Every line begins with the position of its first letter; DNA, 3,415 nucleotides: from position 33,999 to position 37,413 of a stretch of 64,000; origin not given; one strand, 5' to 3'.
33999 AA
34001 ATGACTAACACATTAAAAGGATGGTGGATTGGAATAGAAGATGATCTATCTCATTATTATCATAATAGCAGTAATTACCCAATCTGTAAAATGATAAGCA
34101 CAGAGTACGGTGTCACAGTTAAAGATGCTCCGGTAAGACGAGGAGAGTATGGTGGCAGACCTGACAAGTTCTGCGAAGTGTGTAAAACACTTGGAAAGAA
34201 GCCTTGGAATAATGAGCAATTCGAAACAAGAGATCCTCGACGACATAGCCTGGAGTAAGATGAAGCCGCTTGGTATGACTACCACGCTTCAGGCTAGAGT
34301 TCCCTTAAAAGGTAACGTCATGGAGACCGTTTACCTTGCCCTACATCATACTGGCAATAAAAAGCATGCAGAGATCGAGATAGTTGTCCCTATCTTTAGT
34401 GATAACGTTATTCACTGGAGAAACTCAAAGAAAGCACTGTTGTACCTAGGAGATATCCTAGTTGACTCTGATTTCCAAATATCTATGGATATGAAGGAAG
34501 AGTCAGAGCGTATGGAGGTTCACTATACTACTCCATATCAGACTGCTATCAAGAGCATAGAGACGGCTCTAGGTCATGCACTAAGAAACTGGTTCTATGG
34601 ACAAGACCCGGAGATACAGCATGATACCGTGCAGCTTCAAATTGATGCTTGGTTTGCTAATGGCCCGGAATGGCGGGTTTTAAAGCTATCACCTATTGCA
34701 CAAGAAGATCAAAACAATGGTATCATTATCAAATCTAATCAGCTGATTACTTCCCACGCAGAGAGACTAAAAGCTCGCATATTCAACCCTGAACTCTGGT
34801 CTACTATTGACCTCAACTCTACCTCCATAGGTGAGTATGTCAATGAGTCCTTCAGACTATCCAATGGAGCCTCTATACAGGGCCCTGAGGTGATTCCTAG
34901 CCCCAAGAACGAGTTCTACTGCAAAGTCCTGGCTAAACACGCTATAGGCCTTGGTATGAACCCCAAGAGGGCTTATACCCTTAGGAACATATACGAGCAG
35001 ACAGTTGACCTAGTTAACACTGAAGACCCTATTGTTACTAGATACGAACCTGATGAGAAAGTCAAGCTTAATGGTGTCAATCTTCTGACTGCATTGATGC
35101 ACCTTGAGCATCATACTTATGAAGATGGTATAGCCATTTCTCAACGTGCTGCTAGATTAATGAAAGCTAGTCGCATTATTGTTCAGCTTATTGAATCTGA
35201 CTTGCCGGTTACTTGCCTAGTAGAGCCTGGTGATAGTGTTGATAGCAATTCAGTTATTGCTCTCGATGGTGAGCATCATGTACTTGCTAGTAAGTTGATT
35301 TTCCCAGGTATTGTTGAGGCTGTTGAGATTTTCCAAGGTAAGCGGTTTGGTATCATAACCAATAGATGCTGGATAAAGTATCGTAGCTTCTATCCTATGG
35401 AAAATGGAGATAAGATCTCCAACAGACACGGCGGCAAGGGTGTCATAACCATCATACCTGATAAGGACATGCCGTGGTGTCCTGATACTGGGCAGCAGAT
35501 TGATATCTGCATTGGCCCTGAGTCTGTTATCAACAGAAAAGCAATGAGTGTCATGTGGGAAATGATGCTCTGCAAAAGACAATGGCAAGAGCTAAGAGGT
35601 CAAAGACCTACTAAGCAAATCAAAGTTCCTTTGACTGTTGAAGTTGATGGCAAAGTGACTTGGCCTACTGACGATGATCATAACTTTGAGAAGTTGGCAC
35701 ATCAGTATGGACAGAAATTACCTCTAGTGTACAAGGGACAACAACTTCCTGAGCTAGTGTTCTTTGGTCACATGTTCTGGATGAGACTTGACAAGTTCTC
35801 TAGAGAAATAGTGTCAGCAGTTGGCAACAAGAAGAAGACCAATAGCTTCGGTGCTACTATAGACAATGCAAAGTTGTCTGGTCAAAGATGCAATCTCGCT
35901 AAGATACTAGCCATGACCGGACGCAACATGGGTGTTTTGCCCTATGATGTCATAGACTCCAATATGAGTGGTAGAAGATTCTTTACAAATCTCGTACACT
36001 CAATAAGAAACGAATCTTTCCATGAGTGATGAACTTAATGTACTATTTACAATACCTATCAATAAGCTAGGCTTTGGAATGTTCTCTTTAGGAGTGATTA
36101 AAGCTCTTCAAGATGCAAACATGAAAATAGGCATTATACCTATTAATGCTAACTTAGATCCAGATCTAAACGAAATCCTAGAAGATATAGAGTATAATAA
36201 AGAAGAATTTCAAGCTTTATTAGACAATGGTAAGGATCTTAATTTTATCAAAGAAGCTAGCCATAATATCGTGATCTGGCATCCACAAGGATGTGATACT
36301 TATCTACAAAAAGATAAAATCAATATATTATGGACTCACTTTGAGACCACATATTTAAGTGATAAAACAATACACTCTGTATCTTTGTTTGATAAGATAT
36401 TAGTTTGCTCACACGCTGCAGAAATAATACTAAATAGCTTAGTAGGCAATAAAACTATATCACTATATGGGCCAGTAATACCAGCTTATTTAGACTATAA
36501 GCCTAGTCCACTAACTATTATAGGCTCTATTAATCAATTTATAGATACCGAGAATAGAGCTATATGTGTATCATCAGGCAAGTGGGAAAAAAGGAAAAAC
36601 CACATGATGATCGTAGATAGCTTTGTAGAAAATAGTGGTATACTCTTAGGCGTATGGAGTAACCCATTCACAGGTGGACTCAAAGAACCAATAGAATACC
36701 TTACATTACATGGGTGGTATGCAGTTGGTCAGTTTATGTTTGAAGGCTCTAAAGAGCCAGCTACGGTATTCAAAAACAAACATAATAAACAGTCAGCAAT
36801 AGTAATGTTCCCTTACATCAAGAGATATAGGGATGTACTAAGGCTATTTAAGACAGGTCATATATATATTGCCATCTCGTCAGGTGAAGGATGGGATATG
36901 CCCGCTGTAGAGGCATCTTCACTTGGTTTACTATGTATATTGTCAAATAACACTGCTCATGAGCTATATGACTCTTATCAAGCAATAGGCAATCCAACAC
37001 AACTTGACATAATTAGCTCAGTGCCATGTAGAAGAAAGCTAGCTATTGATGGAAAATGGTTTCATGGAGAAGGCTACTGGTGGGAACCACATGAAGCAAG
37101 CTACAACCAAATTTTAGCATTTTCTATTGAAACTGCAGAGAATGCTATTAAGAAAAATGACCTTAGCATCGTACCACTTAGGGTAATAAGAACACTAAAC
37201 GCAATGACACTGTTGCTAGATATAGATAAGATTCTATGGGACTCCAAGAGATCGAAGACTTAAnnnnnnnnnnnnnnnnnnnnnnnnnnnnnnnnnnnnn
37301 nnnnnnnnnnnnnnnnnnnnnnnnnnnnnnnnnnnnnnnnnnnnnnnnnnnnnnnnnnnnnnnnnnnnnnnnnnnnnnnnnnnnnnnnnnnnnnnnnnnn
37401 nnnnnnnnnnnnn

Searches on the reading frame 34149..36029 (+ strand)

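Call 28: search_protein_families(library=pfam, proteins=[window:34149-36029:+], max_evalue=0.001)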
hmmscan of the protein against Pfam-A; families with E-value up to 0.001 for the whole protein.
window:34149-36029:+ (626 aa): 1 family
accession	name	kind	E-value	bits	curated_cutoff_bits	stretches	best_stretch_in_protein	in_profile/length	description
PF00562.33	RNA_pol_Rpb2_6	-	3.3e-17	63.1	23.4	1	378-552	182-349/373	RNA polymerase Rpb2, domain 6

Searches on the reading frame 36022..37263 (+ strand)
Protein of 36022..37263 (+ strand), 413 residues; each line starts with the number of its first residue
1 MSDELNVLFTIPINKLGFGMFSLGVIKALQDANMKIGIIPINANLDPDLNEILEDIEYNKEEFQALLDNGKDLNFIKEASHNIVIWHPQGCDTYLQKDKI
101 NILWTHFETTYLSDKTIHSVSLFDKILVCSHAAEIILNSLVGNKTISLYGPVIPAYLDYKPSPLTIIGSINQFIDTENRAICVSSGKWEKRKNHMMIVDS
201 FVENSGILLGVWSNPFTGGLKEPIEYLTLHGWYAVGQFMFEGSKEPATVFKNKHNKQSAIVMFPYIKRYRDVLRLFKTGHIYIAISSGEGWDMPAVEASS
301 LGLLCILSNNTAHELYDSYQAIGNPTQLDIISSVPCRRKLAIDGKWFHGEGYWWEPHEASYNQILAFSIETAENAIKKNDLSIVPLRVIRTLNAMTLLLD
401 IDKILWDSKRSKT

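Call 28: search_protein_families(library=pfam, proteins=[window:36022-37263:+], max_evalue=0.001)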
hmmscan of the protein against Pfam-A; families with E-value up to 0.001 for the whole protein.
window:36022-37263:+ (413 aa): 1 family
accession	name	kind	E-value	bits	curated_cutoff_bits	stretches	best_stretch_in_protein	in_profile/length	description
PF00534.26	Glycos_transf_1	-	0.00078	19.5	26.4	0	252-310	67-124/172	Glycosyl transferases group 1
